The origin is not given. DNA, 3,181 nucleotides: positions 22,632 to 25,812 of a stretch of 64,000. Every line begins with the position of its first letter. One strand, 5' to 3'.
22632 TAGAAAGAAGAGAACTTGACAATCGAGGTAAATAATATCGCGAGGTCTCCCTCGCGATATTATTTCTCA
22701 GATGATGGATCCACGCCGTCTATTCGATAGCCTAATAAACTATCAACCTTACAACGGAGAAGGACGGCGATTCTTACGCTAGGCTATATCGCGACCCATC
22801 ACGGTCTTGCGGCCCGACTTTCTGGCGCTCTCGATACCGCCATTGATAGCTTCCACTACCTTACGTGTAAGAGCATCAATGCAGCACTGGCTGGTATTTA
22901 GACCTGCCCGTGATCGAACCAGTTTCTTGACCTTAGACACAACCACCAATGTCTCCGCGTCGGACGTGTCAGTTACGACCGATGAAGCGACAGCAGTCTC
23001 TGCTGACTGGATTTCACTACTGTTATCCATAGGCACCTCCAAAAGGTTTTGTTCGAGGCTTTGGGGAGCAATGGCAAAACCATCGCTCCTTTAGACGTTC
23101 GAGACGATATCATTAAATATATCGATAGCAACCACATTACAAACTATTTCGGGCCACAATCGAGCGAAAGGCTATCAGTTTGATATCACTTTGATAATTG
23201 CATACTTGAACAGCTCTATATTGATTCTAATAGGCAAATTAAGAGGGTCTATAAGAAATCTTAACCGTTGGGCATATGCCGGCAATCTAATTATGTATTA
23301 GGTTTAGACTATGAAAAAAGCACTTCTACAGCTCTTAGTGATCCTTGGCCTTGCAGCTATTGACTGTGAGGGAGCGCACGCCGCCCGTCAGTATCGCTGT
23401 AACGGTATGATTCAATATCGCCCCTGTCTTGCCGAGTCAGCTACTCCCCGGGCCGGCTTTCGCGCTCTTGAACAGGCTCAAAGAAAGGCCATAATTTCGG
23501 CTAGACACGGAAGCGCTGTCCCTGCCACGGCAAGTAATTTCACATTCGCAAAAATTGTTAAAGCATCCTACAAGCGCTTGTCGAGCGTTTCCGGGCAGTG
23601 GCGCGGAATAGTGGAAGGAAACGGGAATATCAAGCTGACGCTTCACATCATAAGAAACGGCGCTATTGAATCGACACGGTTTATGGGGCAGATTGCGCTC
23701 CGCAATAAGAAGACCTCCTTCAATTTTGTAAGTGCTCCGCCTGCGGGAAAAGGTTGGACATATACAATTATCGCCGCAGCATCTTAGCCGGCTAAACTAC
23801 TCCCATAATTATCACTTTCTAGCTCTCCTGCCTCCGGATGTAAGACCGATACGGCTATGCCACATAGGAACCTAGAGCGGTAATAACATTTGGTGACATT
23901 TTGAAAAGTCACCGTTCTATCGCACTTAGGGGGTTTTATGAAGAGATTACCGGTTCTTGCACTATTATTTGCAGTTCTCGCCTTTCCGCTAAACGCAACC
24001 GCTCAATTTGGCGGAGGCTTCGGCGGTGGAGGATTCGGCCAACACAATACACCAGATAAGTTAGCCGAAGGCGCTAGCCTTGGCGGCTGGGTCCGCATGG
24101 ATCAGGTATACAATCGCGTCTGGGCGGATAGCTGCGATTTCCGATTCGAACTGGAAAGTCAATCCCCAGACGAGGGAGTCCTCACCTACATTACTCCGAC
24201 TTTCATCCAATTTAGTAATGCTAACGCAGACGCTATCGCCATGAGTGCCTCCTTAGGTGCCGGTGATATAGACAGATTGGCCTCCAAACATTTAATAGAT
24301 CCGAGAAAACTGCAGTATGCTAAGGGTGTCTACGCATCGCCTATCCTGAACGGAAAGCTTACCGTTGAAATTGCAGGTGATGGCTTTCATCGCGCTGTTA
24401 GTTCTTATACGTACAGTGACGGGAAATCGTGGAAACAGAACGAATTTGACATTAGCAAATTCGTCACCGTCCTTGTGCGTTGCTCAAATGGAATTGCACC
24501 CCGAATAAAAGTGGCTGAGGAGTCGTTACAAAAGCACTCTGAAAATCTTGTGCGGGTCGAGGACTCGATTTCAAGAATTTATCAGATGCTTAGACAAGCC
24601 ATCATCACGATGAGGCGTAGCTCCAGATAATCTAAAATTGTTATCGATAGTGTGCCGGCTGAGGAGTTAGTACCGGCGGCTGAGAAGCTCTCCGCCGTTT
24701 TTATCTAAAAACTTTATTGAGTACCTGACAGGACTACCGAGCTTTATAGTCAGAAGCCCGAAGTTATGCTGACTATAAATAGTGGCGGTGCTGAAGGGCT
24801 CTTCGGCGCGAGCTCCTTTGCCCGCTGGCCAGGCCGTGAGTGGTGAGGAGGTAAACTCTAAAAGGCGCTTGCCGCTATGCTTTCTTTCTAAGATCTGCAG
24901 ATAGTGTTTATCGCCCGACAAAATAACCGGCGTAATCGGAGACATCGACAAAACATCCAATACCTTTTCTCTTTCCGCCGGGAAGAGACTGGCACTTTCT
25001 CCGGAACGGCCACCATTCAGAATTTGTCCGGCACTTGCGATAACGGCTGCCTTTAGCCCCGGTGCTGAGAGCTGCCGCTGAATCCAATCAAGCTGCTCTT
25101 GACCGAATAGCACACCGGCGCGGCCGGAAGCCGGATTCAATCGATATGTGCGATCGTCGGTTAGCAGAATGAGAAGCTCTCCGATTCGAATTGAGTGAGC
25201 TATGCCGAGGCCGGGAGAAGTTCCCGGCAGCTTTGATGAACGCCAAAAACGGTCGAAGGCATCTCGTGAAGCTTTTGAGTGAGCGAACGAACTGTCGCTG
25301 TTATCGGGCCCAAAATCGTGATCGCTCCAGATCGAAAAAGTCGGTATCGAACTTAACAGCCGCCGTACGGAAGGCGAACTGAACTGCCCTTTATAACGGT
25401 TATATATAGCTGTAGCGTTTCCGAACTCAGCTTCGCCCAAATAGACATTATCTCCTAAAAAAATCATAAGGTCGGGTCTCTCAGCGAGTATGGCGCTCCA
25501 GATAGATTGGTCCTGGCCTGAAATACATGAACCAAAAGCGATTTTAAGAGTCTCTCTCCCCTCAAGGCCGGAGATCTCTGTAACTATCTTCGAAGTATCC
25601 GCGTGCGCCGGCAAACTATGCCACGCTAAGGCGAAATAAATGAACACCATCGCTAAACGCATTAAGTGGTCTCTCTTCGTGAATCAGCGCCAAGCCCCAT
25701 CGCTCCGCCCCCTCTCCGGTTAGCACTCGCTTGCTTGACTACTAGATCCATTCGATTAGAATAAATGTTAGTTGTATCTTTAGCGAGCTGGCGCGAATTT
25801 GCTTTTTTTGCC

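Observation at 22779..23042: Bacterial histone-fold singlet with an acidic Ser/Thr-rich N-terminal tail and a very short alpha3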

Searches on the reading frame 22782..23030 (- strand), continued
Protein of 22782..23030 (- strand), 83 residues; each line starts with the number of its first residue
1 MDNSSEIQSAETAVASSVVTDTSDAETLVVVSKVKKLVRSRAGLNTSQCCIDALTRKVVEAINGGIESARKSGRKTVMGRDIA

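Call 71: find_related_loci(query=A4, collection=metagenome_contigs, flank=10000)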
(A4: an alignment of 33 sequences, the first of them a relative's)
Query A4 (83 aa) in metagenome_contigs; peptide patterns used: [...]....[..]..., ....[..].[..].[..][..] (x = any residue, [..] = any of these).
526 stretches matched a pattern; 182 encode a relative of the query (tblastn E <= 1e-3); the best 80 are kept; 80 distinct loci.
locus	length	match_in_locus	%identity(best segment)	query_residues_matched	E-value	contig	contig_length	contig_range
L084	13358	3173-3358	68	21-82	5e-24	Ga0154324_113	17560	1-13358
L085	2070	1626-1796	63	26-82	1e-21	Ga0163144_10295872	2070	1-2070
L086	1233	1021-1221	63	16-82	1e-21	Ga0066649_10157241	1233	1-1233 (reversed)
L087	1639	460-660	63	16-82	1e-21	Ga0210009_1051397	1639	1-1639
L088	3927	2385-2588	62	15-82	2e-21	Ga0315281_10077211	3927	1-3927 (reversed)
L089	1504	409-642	60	5-82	3e-21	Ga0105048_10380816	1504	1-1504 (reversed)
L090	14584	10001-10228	50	7-82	6e-21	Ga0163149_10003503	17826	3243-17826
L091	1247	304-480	66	25-83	1e-20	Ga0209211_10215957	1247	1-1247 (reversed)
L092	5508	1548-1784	54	4-83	2e-20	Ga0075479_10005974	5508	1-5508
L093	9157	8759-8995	54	4-83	2e-20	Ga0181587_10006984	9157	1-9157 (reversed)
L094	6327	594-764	61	26-82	3e-20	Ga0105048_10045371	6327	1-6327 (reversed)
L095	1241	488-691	59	13-82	3e-20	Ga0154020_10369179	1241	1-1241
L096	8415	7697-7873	63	24-82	4e-20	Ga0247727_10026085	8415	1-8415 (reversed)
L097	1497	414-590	64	24-82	8e-20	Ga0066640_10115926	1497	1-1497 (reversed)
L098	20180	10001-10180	60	23-82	4e-19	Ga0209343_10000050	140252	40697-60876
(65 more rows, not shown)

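Call 74: search_solved_structures(query=A4, max_evalue=0.01)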
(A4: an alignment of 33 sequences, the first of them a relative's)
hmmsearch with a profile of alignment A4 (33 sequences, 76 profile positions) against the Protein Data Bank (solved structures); distinct sequences matched with E-value up to 0.01: 7.
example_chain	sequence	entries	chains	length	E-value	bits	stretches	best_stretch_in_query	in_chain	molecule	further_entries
8cmp_A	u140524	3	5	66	7.3e-22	80.3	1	17-75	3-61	CBFD_NFYB_HMF domain-containing protein | Transcription factor CBF/NF-Y/archaeal histone domain-containing protein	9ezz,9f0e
8fvx_A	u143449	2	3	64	1.7e-21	79.1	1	18-75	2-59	CBFD_NFYB_HMF domain-containing protein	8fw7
9qt0_A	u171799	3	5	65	2.1e-09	40.4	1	13-71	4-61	DUF1931 domain-containing protein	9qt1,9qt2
9f2c_A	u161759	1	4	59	1.4e-07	34.6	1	21-74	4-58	hypothetical protein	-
8bdk_A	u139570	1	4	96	2.9e-05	27.1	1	26-75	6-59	DNA-binding protein HmvA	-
9qv6_A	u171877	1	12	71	0.0013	21.8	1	26-75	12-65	Archaeal histone A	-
9qv5_A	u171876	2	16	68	0.0013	21.8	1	26-75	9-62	Archaeal histone A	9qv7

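Call 75: search_protein_families(library=pfam, alignment_id=A4, max_evalue=1)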
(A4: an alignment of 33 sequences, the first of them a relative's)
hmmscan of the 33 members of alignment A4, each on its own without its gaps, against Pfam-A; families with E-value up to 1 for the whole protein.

A. member 1, P0001 (83 aa): 0 families

B. families by the number of members that match (of 33 scanned): 12 families
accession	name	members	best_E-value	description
PF00808.29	CBFD_NFYB_HMF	23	3.6e-05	Histone-like transcription factor (CBF/NF-Y) and archaeal histone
PF09123.17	DUF1931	8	0.0047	Domain of unknown function (DUF1931)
PF02269.22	TFIID-18kDa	6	0.016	Transcription initiation factor IID, 18kD subunit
PF06066.16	SepZ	2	0.015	SepZ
PF19673.4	DUF6176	1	0.0066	Family of unknown function (DUF6176)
PF14314.12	Methyltrans_Mon_2nd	1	0.035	Virus-capping methyltransferase, MT domain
PF08289.16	Flu_M1_C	1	0.04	Influenza Matrix protein (M1) C-terminal domain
PF20070.4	DUF6466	1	0.063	Family of unknown function (DUF6466)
PF06368.17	Met_asp_mut_E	1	0.083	Methylaspartate mutase E chain (MutE)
PF23279.1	TPR_25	1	0.11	Fungal tetratrico peptide repeats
PF21691.2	LDL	1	0.12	Alpha-galactosyl binding lectin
PF09932.14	DUF2164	1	0.17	Uncharacterized conserved protein (DUF2164)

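Call 77: find_encoding_contigs(protein=P0011, flank=6000, max_places=1)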
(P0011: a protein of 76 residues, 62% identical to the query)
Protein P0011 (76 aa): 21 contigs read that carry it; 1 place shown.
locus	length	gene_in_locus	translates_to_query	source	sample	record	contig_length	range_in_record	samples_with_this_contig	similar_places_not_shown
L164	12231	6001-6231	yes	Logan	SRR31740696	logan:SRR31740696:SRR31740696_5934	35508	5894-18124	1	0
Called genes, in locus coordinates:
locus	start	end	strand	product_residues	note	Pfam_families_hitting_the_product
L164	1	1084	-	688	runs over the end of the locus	-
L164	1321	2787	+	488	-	PF00009:GTP_EFTU, PF22042:EF-G_D2, PF16658:RF3_C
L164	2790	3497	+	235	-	PF03942:DTW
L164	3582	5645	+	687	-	PF13176:TPR_7 (faint), PF13374:TPR_10 (faint), PF14559:TPR_19 (faint), PF24885:TPR_NPHP3 (faint), PF00515:TPR_1 (faint), PF07719:TPR_2 (faint), PF13181:TPR_8 (faint), PF13424:TPR_12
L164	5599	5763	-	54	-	-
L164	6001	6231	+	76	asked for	-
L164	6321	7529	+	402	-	PF00155:Aminotran_1_2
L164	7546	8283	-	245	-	PF06414:Zeta_toxin, PF13671:AAA_33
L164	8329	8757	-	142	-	PF00072:Response_reg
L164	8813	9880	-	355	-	PF13367:PrsW-protease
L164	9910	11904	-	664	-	PF00801:PKD, PF18911:PKD_4, PF16116:DUF4832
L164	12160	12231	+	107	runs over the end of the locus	-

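Call 78: find_encoding_contigs(protein=P0023, flank=6000, max_places=1)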
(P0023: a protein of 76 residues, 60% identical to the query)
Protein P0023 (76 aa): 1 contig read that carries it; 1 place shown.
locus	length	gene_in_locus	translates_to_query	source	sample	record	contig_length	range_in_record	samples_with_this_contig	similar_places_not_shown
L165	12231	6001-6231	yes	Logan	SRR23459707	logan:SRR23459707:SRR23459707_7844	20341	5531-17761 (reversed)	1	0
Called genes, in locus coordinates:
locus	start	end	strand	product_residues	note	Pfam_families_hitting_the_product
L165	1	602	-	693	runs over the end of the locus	-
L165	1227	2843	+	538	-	PF00009:GTP_EFTU, PF01926:MMR_HSR1 (weak), PF22042:EF-G_D2, PF03144:GTP_EFTU_D2 (weak), PF16658:RF3_C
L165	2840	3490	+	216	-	PF03942:DTW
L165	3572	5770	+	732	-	PF13424:TPR_12 (faint), PF00515:TPR_1 (faint), PF07719:TPR_2 (faint)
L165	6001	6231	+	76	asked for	-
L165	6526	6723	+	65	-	-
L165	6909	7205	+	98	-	-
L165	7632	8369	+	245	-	PF00535:Glycos_transf_2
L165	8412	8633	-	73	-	PF06794:UPF0270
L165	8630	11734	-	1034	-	PF00580:UvrD-helicase, PF13245:AAA_19, PF13361:UvrD_C, PF13538:UvrD_C_2 (faint)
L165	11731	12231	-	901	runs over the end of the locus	PF12705:PDDEXK_1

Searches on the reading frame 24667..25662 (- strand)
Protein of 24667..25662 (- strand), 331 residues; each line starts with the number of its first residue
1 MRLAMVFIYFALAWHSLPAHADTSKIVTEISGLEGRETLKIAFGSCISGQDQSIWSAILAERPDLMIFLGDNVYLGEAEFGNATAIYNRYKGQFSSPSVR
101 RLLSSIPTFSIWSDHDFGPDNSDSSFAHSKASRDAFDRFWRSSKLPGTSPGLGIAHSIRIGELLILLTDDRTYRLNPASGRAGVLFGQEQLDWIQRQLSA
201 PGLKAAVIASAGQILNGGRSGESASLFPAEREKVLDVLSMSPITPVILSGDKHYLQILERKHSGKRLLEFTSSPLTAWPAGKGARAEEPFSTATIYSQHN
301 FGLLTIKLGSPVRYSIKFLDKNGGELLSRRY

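Call 45: search_protein_families(library=pfam, proteins=[window:24667-25662:-], max_evalue=0.001)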
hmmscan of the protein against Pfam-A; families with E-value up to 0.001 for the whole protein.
window:24667-25662:- (331 aa): 1 family
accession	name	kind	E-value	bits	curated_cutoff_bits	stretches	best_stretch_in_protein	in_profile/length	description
PF09423.15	PhoD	-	1.3e-12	48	27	1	53-285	15-301/343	PhoD-like phosphatase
